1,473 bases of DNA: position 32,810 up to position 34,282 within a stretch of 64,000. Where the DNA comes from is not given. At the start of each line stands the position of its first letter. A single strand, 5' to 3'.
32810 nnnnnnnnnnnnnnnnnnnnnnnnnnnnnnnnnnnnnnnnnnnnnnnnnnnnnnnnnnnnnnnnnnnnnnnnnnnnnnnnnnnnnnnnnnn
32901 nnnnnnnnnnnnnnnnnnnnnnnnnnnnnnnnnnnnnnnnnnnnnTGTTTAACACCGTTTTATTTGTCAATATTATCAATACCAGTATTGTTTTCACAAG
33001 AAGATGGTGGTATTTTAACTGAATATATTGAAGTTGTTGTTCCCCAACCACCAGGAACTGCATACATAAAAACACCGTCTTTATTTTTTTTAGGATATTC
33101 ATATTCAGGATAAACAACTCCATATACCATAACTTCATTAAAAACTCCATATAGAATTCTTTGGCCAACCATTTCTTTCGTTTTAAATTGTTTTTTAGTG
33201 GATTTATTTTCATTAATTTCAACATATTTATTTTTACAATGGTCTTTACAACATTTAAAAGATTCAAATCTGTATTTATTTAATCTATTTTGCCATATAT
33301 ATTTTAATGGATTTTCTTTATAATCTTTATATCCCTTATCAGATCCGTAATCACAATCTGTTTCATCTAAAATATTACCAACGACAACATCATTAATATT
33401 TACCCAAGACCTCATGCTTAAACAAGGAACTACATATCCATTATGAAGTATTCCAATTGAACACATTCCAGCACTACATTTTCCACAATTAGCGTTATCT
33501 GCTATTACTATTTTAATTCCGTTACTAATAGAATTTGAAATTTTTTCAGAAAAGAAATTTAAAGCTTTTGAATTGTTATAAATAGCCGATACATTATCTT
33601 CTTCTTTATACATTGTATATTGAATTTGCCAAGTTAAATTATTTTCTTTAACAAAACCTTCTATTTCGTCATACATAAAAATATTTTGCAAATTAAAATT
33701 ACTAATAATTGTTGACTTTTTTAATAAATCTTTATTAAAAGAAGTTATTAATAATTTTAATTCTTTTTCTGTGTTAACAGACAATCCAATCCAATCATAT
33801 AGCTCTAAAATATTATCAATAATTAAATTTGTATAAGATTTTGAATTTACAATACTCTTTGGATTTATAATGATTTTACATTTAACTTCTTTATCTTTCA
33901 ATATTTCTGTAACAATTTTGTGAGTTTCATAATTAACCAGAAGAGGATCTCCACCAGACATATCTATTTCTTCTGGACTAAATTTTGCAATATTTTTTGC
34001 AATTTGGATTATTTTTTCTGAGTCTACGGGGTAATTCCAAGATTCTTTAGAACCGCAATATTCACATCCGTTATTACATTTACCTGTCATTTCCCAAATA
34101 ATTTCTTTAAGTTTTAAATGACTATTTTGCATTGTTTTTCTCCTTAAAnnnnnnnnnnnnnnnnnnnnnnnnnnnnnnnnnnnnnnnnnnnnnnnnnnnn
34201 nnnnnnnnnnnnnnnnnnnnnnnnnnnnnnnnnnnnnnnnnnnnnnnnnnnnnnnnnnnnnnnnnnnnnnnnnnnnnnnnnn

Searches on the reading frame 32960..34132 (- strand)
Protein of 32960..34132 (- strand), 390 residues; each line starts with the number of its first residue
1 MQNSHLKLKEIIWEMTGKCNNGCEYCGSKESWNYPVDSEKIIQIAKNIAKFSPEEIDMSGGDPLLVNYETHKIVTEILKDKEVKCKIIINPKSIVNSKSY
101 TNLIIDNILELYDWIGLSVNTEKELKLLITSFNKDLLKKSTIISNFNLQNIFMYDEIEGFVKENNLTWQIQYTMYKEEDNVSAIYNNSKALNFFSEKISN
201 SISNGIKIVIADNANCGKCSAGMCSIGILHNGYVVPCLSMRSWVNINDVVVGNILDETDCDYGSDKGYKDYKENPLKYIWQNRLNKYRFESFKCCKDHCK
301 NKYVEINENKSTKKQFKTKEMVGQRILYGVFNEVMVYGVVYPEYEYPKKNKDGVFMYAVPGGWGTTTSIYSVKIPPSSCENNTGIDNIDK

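Call 64: search_protein_families(library=ncbifam, proteins=[window:32960-34132:-], max_evalue=0.01)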
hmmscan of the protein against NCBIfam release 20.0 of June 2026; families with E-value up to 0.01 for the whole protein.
window:32960-34132:- (390 aa): 21 families
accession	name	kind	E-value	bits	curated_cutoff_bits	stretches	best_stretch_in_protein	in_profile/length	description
NF038283.1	viperin_w_prok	equivalog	1e-09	38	180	1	11-123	4-118/281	viperin family antiviral radical SAM protein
TIGR03977.1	rSAM_pair_HxsC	equivalog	1.2e-06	27.6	267.9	1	15-96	31-113/292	His-Xaa-Ser system radical SAM maturase HxsC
TIGR02668.1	moaA_archaeal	equivalog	2.5e-06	26.7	325.25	1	9-81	10-84/303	GTP 3',8-cyclase MoaA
NF001199.0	PRK00164.2-1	equivalog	8.4e-06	25.1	231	1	14-82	17-87/308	GTP 3',8-cyclase MoaA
NF045574.1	sacti_mat_StsB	exception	4.7e-05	22.4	625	1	5-120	92-202/466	StsB family radical SAM/SPASM domain sactipeptide maturase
TIGR04103.1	rSAM_nif11_3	equivalog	0.00011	20.9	725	1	7-66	3-64/412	nif11-class peptide radical SAM maturase 3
TIGR04084.1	rSAM_AF0577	subfamily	0.00016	20.8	225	1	15-80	3-69/347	TIGR04084 family radical SAM/SPASM domain-containing protein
TIGR02666.1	moaA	equivalog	0.00036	19.6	284.05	1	15-84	16-90/336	GTP 3',8-cyclase MoaA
TIGR03551.1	F420_cofH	equivalog_domain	0.00042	19.3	374.1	1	14-117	44-152/345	5-amino-6-(D-ribitylamino)uracil--L-tyrosine 4-hydroxyphenyl transferase CofH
TIGR04133.1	rSAM_w_lipo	hypoth_equivalog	0.00045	19.3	425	1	6-77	21-97/350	TIGR04133 family radical SAM/SPASM protein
NF049973.1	radical_Rv1681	equivalog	0.00086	18.3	380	1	18-77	81-142/326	Rv1681 family radical SAM protein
TIGR03978.1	rSAM_paired_1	equivalog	0.0018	17.1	370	1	14-80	88-160/466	His-Xaa-Ser system radical SAM maturase HxsB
TIGR02491.1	NrdG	equivalog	0.0019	18.1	126.1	1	19-77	25-90/154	anaerobic ribonucleoside-triphosphate reductase activating protein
TIGR04051.1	rSAM_NirJ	equivalog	0.003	16.6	515.45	1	11-120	4-109/354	heme d1 biosynthesis radical SAM protein NirJ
TIGR04546.1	rSAM_ahbC_deAc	equivalog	0.0037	16.1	650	1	2-67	32-100/390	12,18-didecarboxysiroheme deacetylase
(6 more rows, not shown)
